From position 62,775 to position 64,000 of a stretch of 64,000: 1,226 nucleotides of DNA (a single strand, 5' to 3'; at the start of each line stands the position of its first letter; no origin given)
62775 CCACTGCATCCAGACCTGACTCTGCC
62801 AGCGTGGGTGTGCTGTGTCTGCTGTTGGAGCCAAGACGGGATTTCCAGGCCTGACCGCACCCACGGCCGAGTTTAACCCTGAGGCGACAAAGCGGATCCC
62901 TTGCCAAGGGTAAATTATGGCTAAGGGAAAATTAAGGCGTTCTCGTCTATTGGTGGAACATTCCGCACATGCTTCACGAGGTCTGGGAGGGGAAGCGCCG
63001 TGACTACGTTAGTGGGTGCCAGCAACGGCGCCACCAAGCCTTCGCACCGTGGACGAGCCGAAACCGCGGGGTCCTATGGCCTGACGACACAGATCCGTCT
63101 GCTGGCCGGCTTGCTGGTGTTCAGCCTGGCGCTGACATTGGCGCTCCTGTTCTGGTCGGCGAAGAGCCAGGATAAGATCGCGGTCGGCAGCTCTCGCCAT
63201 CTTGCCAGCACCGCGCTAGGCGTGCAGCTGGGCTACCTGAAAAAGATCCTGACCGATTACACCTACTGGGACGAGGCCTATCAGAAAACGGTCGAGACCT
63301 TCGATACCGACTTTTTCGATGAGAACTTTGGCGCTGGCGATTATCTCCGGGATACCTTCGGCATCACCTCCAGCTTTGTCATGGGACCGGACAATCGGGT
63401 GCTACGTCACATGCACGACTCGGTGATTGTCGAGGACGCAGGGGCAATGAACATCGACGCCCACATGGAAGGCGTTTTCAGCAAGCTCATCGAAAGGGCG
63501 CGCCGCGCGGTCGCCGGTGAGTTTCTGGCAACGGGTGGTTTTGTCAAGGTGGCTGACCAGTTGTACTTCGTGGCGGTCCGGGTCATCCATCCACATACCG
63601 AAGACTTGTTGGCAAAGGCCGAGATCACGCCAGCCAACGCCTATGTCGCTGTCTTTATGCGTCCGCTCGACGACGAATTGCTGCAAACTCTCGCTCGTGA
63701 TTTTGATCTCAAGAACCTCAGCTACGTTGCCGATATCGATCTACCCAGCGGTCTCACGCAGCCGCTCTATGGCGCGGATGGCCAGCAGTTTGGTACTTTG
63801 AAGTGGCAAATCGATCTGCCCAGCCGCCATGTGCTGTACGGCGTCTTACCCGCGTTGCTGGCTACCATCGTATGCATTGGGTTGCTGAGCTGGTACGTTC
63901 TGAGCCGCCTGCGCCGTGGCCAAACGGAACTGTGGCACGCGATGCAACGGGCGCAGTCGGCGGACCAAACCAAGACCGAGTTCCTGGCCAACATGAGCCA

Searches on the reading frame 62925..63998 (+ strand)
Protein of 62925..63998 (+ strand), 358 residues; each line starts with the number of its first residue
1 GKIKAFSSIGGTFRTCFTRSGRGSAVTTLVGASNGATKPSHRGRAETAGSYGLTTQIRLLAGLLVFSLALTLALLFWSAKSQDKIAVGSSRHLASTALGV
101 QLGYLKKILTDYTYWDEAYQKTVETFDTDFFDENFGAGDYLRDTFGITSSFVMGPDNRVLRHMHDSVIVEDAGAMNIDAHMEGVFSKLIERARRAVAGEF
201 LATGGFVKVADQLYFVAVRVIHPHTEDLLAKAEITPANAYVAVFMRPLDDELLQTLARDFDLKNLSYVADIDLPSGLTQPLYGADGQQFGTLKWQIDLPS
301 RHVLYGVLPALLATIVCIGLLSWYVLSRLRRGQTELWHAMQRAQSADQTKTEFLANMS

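Call 23: search_protein_families(library=pfam, proteins=[window:62925-63998:+], max_evalue=0.1)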
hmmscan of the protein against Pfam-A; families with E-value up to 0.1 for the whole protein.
seq(358 aa): 1 family
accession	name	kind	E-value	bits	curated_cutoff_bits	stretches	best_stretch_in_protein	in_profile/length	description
PF05228.19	CHASE4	-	4.4e-15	56.5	26.2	1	98-262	2-134/140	CHASE4 domain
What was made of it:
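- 62925..64000 (+): CHASE4 sensor histidine kinase. The frame is open from 62925 and runs off the window; the start codon is undetermined. Low GC, probably further cargo. Pfam CHASE4 (call 23).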

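Call 50: find_homologous_proteins(query=window:63081-63998:+, max_evalue=1e-20)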
Query seq(306 aa) (306 aa): 6 proteins with E <= 1e-20 among 8000 candidates.
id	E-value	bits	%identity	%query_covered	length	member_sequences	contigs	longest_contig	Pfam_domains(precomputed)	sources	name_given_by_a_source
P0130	3.1e-113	397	61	100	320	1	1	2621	PF05228.20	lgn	-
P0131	4.1e-96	340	53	94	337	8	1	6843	PF05228.20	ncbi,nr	ncbi:MAG: hypothetical protein HN956_20815, partial [Rhodospirillaceae bacterium]|nr:hypothetical pr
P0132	8.5e-74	267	59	71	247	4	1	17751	PF05228.20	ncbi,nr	ncbi:MAG: hypothetical protein HOH61_06810, partial [Rhodospirillaceae bacterium]|nr:hypothetical pr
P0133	3.3e-70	255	59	67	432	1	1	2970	PF02518.32,PF00512.32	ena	-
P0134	1.6e-31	128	63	37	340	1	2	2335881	PF02518.32,PF00512.32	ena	-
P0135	2.7e-24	105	29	97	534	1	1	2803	PF05228.20,PF02518.32,PF00512.32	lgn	-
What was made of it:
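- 62925..64000 (+): Best database homologue 61% identical (call 50).
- Tried and rejected: The kinase protein itself is not in the protein database (call 50).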
